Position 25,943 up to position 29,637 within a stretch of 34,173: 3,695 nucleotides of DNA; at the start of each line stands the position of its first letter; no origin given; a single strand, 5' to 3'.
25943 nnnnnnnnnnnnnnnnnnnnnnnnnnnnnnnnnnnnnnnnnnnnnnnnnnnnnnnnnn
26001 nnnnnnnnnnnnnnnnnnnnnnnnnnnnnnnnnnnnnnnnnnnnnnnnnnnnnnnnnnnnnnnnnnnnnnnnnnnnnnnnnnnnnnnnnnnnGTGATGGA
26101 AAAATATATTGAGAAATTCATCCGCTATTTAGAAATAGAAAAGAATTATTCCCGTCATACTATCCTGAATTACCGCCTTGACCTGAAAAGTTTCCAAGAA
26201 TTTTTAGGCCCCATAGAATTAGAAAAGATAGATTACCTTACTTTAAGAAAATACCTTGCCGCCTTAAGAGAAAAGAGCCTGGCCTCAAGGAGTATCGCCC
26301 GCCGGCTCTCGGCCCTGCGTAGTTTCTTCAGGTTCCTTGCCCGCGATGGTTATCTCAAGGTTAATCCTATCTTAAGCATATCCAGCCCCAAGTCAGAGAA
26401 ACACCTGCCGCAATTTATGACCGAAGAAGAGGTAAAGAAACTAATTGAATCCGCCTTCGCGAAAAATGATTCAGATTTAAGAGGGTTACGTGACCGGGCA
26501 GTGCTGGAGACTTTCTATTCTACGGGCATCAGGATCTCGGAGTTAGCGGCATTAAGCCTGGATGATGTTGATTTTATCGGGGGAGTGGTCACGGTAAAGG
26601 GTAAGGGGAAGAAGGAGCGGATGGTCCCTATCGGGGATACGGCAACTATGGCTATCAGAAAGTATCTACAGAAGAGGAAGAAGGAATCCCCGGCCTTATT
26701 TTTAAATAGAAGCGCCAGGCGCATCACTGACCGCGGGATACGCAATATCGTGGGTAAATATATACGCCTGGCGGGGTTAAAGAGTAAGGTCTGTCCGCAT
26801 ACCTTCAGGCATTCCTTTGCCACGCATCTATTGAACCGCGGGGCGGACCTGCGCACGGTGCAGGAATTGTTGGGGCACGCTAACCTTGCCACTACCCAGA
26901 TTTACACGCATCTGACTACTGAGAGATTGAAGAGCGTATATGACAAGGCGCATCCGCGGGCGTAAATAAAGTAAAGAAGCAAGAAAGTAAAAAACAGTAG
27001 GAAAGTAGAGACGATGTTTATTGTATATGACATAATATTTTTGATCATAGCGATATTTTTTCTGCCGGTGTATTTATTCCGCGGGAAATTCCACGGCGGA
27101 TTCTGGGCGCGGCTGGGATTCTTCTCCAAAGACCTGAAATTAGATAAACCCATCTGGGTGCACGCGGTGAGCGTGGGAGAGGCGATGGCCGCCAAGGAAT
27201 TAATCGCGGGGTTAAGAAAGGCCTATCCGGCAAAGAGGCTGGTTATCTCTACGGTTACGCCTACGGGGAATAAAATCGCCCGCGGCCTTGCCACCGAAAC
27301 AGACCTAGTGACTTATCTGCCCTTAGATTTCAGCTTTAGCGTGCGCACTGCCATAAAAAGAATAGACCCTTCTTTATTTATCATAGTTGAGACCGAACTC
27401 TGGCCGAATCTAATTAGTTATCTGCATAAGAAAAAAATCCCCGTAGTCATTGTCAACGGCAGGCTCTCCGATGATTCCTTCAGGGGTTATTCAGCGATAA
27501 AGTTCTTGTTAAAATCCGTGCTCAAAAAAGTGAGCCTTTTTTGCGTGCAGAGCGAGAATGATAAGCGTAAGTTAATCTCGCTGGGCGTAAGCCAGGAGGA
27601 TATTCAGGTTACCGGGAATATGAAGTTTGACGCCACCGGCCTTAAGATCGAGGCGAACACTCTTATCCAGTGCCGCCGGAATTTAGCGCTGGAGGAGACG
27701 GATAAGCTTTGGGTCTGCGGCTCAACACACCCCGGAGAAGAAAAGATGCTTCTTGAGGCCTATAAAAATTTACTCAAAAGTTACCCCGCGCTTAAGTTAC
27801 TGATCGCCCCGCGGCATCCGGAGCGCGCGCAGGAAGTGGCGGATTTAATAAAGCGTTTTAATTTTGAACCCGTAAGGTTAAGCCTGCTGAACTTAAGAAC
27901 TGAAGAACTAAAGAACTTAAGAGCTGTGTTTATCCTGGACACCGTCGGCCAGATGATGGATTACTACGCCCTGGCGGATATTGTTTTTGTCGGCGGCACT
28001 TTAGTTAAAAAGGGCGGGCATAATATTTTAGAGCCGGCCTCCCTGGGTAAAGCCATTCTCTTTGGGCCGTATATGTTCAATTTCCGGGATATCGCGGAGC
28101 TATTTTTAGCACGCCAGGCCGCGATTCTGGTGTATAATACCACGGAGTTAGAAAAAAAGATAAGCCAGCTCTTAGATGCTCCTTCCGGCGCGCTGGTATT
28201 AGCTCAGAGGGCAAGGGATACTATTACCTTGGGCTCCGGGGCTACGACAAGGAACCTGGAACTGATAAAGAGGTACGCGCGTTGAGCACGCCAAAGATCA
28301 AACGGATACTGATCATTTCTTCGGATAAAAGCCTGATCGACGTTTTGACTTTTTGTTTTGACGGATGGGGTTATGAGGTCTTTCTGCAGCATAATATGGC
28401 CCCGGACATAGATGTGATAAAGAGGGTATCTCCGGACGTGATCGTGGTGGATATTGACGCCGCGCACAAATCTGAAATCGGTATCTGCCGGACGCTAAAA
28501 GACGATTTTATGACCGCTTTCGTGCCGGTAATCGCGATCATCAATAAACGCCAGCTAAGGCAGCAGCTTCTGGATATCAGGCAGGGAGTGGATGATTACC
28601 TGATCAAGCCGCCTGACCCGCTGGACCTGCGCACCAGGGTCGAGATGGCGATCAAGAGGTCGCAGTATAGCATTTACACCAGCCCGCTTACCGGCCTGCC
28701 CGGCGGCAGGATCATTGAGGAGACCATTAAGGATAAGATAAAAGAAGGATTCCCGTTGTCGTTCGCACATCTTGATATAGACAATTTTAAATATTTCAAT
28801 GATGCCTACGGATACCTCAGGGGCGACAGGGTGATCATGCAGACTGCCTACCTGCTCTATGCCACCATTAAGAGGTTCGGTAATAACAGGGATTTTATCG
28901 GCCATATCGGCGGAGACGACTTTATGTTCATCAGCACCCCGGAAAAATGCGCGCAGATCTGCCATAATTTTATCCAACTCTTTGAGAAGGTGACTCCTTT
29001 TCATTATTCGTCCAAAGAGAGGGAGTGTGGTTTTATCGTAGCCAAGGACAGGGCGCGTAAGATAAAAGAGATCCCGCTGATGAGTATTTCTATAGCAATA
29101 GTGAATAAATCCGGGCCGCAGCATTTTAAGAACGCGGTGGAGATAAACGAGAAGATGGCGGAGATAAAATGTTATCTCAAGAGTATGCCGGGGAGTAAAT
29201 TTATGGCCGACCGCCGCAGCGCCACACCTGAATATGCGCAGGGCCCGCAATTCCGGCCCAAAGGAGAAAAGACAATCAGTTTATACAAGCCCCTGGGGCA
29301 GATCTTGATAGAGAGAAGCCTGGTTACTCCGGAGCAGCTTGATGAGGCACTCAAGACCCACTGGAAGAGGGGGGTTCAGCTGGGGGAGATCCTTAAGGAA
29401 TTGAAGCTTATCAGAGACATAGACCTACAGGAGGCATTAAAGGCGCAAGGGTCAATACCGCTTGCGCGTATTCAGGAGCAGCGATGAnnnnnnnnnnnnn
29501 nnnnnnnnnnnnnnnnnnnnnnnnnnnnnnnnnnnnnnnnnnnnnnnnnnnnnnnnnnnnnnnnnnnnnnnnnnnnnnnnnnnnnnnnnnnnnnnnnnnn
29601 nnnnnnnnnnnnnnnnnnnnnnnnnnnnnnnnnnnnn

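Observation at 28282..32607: Self-contained c-di-GMP module with a probable receptor instead of a cyclase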

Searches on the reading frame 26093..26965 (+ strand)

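Call 46: search_protein_families(library=pfam, proteins=[window:26093-26965:+], max_evalue=0.001)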
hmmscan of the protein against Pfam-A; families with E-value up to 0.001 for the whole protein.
window:26093-26965:+ (290 aa): 4 families
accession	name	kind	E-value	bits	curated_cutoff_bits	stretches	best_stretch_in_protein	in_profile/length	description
PF00589.27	Phage_integrase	-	4.2e-49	167.1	27.1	1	108-277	2-171/172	Phage integrase family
PF02899.23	Phage_int_SAM_1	-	2.9e-24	85.6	22.3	1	6-85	1-82/83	Phage integrase, N-terminal SAM-like domain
PF13102.12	Phage_int_SAM_5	-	4.9e-08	33.7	22.3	1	5-92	5-92/98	Phage integrase SAM-like domain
PF13495.12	Phage_int_SAM_4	-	1.4e-06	29.1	27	1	6-83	2-79/85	Phage integrase, N-terminal SAM-like domain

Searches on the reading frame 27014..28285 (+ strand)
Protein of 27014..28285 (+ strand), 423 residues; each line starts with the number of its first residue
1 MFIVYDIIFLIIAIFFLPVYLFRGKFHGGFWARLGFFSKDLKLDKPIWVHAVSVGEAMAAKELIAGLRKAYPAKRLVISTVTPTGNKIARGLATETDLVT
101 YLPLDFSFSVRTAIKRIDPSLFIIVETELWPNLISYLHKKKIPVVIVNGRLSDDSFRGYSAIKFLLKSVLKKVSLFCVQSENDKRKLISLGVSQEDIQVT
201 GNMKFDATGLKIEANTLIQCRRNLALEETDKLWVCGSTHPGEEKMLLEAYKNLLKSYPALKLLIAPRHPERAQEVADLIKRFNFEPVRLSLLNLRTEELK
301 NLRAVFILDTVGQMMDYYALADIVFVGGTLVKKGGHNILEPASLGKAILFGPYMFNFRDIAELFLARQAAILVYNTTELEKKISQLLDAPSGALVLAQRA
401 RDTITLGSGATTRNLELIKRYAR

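Call 3: search_protein_families(library=pfam, proteins=[window:27014-28285:+], max_evalue=0.1)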
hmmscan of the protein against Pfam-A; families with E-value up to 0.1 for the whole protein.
window:27014-28285:+ (423 aa): 4 families
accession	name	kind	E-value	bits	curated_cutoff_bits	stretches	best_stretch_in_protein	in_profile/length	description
PF04413.22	Glycos_transf_N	-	1.3e-61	207.7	23.9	1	30-207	3-179/179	3-Deoxy-D-manno-octulosonic-acid transferase (kdotransferase)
PF02350.25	Epimerase_2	-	3.3e-05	23.3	30.6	1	175-283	125-240/347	UDP-N-acetylglucosamine 2-epimerase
PF13692.12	Glyco_trans_1_4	-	0.018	15.7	27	0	244-388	18-141/142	Glycosyl transferases group 1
PF13524.12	Glyco_trans_1_2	-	0.031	14.7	25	1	339-404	68-129/144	Glycosyl transferase-like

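Call 4: search_protein_families(library=ncbifam, proteins=[window:27014-28285:+], max_evalue=0.1)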
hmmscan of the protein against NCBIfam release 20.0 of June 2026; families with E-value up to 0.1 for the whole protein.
window:27014-28285:+ (423 aa): 8 families
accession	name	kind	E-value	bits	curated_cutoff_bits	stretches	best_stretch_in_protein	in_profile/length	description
NF004388.0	PRK05749.1-4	equivalog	4.2e-113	378.1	438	1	30-421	36-420/425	lipid IV(A) 3-deoxy-D-manno-octulosonic acid transferase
NF004385.0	PRK05749.1-1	equivalog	3.3e-92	309.3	590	1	5-421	6-419/425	lipid IV(A) 3-deoxy-D-manno-octulosonic acid transferase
NF004386.0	PRK05749.1-2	equivalog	5.5e-91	305.5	524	1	3-420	4-425/433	lipid IV(A) 3-deoxy-D-manno-octulosonic acid transferase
NF004389.0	PRK05749.1-5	equivalog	6.2e-86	288.8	363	1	6-396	10-385/402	lipid IV(A) 3-deoxy-D-manno-octulosonic acid transferase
NF004387.0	PRK05749.1-3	equivalog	3.7e-69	233.6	617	1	44-421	56-422/440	lipid IV(A) 3-deoxy-D-manno-octulosonic acid transferase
NF010135.0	PRK13609.1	equivalog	0.015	14.3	500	0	329-390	276-339/388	diglucosyl diacylglycerol synthase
TIGR00236.1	wecB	equivalog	0.033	13.3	210.15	0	174-255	143-220/366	non-hydrolyzing UDP-N-acetylglucosamine 2-epimerase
TIGR03568.1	NeuC_NnaA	equivalog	0.041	12.7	235.9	1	173-285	145-260/365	UDP-N-acetylglucosamine 2-epimerase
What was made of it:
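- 27014..28285 (+): kdtA/waaA (Kdo transferase). It is the upstream gene, and its stop codon overlaps the G1 start by 4 nt. NCBIfam PRK05749 378 bits (calls 3, 4).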

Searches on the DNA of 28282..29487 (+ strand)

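Call 83: search_rna_families(sources=[L004, L006, L010, L012, L016, L018, L026, L028], threshold=gathering)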
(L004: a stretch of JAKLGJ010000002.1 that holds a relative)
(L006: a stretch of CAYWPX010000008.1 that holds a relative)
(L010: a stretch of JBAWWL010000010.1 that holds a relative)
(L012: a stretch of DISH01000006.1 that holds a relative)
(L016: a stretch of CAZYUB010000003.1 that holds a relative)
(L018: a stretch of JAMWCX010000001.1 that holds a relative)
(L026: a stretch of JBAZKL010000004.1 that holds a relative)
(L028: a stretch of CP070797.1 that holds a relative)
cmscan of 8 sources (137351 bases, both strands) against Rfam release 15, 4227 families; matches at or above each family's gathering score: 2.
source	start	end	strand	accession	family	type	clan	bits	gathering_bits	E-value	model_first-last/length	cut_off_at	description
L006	15118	15191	+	RF00005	tRNA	Gene; tRNA;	CL00001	64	29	3.1e-11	1-71/71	no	tRNA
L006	16255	16344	+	RF00005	tRNA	Gene; tRNA;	CL00001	56.5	29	3.5e-09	1-71/71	no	tRNA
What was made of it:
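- Tried and rejected: None was found (call 83).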

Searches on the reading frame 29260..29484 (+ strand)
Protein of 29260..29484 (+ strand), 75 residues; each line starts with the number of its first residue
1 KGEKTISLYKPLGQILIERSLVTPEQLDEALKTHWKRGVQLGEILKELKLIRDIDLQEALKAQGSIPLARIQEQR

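Call 61: search_solved_structures(query=A3, max_evalue=1, show_alignments=3)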
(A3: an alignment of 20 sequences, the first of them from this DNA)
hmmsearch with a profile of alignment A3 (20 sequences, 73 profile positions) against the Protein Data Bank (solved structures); distinct sequences matched with E-value up to 1: 16.
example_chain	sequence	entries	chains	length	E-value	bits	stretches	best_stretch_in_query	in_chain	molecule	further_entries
6f8l_G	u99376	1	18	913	4.1e-15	58.5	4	12-65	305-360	Type IV pilus assembly protein PilF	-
5htl_A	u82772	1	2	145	3.3e-08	36.3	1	10-65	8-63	MSHA biogenesis protein MshE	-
5zfr_A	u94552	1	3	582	9.9e-05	25.2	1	12-64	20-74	Type IV pilus biogenesis ATPase PilB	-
6ejf_J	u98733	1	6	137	0.00039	23.3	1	12-65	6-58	Type IV pilus assembly protein PilF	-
9g1w_A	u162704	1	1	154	0.0004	23.2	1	10-61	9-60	Type IV pilus assembly ATPase PilB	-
8pfa_A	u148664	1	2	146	0.00045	23.1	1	12-65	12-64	c-di-GMP binding domain of the ATPase enzyme PilF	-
9gl5_A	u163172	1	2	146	0.00054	22.9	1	12-65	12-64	ATP-binding motif-containing protein pilF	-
8pdk_A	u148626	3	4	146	0.00054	22.8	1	12-65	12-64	c-di-GMP binding domain of the ATPase enzyme PilF | ATP-binding motif-containing protein pilF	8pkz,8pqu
8pe0_A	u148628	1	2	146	0.00056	22.8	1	12-65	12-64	c-di-GMP binding domain of the ATPase enzyme PilF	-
6olj_C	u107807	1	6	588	0.00063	22.6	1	12-64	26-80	Type IV pilus biogenesis ATPase PilB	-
5tsg_B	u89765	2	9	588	0.00063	22.6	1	12-64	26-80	Type IV pilus biogenesis ATPase PilB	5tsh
6ejf_G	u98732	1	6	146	0.0013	21.7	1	10-63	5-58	Type IV pilus assembly protein PilF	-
9glg_A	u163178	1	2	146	0.0026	20.7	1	12-64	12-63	ATP-binding motif-containing protein pilF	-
3jc8_Ba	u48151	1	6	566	0.0043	20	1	12-64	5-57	Type IV-A pilus assembly ATPase PilB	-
1gpj_A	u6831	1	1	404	0.28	14.2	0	26-48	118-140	Glutamyl-tRNA reductase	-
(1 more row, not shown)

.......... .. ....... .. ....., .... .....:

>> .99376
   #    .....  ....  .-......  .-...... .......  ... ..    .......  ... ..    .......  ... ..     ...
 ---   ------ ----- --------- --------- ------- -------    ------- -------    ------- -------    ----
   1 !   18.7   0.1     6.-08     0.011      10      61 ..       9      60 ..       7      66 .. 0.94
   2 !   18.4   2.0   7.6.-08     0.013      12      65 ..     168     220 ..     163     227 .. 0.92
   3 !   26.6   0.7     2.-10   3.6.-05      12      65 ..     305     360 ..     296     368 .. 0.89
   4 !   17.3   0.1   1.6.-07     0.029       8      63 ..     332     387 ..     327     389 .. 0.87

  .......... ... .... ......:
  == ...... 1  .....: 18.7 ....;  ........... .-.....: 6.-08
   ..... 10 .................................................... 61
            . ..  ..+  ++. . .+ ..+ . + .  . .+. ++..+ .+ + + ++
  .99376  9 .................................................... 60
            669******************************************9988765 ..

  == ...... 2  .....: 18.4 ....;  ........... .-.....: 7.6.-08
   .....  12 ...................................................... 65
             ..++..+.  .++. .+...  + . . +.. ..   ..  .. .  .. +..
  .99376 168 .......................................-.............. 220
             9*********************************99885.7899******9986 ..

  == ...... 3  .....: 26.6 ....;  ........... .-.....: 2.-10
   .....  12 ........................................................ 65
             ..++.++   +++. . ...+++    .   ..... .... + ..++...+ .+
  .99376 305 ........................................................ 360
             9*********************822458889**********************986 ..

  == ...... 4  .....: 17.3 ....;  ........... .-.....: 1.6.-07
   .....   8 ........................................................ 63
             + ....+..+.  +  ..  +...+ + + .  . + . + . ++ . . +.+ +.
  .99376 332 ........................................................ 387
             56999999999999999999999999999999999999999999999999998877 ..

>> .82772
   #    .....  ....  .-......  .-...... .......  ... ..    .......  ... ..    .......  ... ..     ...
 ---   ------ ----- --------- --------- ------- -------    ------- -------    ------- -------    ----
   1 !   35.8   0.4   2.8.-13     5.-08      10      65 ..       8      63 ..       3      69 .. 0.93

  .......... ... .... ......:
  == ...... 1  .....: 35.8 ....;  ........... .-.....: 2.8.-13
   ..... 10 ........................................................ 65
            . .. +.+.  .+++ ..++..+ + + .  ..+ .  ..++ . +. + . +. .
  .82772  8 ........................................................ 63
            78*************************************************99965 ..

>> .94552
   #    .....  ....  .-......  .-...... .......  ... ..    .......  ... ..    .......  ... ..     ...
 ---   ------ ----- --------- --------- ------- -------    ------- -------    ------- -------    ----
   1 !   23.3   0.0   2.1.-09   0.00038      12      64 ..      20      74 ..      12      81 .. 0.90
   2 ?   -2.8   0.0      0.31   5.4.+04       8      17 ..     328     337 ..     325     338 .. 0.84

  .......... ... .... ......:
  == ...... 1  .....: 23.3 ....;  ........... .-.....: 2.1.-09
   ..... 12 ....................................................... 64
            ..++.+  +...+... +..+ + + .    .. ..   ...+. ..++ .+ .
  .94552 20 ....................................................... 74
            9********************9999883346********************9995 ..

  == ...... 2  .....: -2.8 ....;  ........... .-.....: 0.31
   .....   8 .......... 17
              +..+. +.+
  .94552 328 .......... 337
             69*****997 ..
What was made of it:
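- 29290..29448 (+): G1 MshEN_N-like 53-residue unit (residues 337-389). It consists of two 24-aa repeats and a 5-aa spacer. No MshEN_C subdomain follows. Profile hit to 5htl residues 8-63, E 3e-8 (call 61).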

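Call 71: predict_structure(alignment_id=A3)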
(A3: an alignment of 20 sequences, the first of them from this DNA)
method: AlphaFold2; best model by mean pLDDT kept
length: 75 residues; sequences in the alignment: 20
mean_pLDDT: 74.7   pTM: 0.57
mean pLDDT of the five models: 74.7, 74.5, 73.8, 73.6, 72.3
residues with pLDDT >= 90: 10; 70-90: 39; 50-70: 13; < 50: 13
segments of 3 or more residues with pLDDT < 50: 1-4, 67-75
pLDDT, mean of each block of 10 residues (from residue 1): 54 88 90 70 87 88 62 44
secondary structure, 60 per line:
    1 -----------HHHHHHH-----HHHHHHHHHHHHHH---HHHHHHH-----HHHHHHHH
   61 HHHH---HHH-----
elements in order: H12-18 H24-37 H41-47 H53-64

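Call 74: fold_search(model_id=the predicted structure, library=pdb)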
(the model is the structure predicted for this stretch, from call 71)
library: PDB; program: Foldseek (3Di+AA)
matches with E <= 10: 49; with E <= 0.001: 0
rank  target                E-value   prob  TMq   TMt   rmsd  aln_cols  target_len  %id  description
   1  5htl_B                4.2e-02  1.00  0.71  0.39   0.9        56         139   34  Structure of MshE with cdg (released 2016-10-05)
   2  8pdk_A                8.2e-02  1.00  0.67  0.37   1.0        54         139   35  X-ray structure of the Thermus thermophilus PilF-GSPIIB domain in the c-di-GMP bound state (released 2024-06-26)
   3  5htl_A                9.2e-02  1.00  0.71  0.39   0.9        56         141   34  Structure of MshE with cdg (released 2016-10-05)
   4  9gl5_A                9.8e-02  1.00  0.67  0.37   1.0        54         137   35  X-ray structure of the Thermus thermophilus Q190E mutant of the PilF-GSPIIB domain in the c-di-GMP bound state (released 2025-06-25)
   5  8pfa_A                1.0e-01  1.00  0.67  0.37   1.0        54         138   35  X-ray structure of the Thermus thermophilus K167R mutant of the PilF-GSPIIB domain in the c-di-GMP bound state (released 2024-06-26)
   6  9glg_A                1.6e-01  1.00  0.67  0.37   1.0        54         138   33  X-ray structure of the Thermus thermophilus Q218E mutant of the PilF-GSPIIB domain in the c-di-GMP bound state (released 2025-06-25)
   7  8pe0_A                1.7e-01  1.00  0.67  0.36   1.0        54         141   35  X-ray structure of the Thermus thermophilus K167L mutant of the PilF-GSPIIB domain in the c-di-GMP bound state (released 2024-06-26)
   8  8pkz_MODEL_1_A        2.2e-01  1.00  0.64  0.34   5.2        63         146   35  NMR solution structure of PilF-GSPIIB in the c-di-GMP bound state (released 2024-07-10)
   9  8pfa_B                2.4e-01  1.00  0.66  0.37   1.1        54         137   35  X-ray structure of the Thermus thermophilus K167R mutant of the PilF-GSPIIB domain in the c-di-GMP bound state (released 2024-06-26)
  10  8pdk_B                3.5e-01  1.00  0.66  0.37   1.1        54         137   35  X-ray structure of the Thermus thermophilus PilF-GSPIIB domain in the c-di-GMP bound state (released 2024-06-26)
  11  9glg_B                3.5e-01  1.00  0.65  0.37   1.2        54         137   33  X-ray structure of the Thermus thermophilus Q218E mutant of the PilF-GSPIIB domain in the c-di-GMP bound state (released 2025-06-25)
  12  6ejf_G                4.0e-01  0.99  0.63  0.35   1.8        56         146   36  Thermus thermophilus PilF ATPase (apoprotein form) (released 2018-08-01)
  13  7lkm_B                6.8e-01  0.98  0.63  0.34   3.0        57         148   18  The PilB(N-terminal_P70S mutant)-PilZ complex of the Type IV pilus from Xanthomonas citri (released 2021-08-11)
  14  7lkn_A                1.3e+00  0.94  0.63  0.34   1.8        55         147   18  The PilB(N-terminal_P70S mutant)-PilZ complex (SeMet) (released 2021-08-11)
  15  7lko_A                1.7e+00  0.92  0.64  0.34   1.7        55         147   18  The PilB(N-terminal)-PilZ complex of the Type IV pilus from Xanthomonas citri (2.9 A) (released 2021-08-11)
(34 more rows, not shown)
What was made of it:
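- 29290..29448 (+): Model rmsd 0.9 A to 5htl (call 74).
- On MshEN c-di-GMP-binding domain: The top 16 Foldseek hits are all MshEN/GSPII domains, and 5htl matches at rmsd 0.9 A over 56 columns (calls 71, 74).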
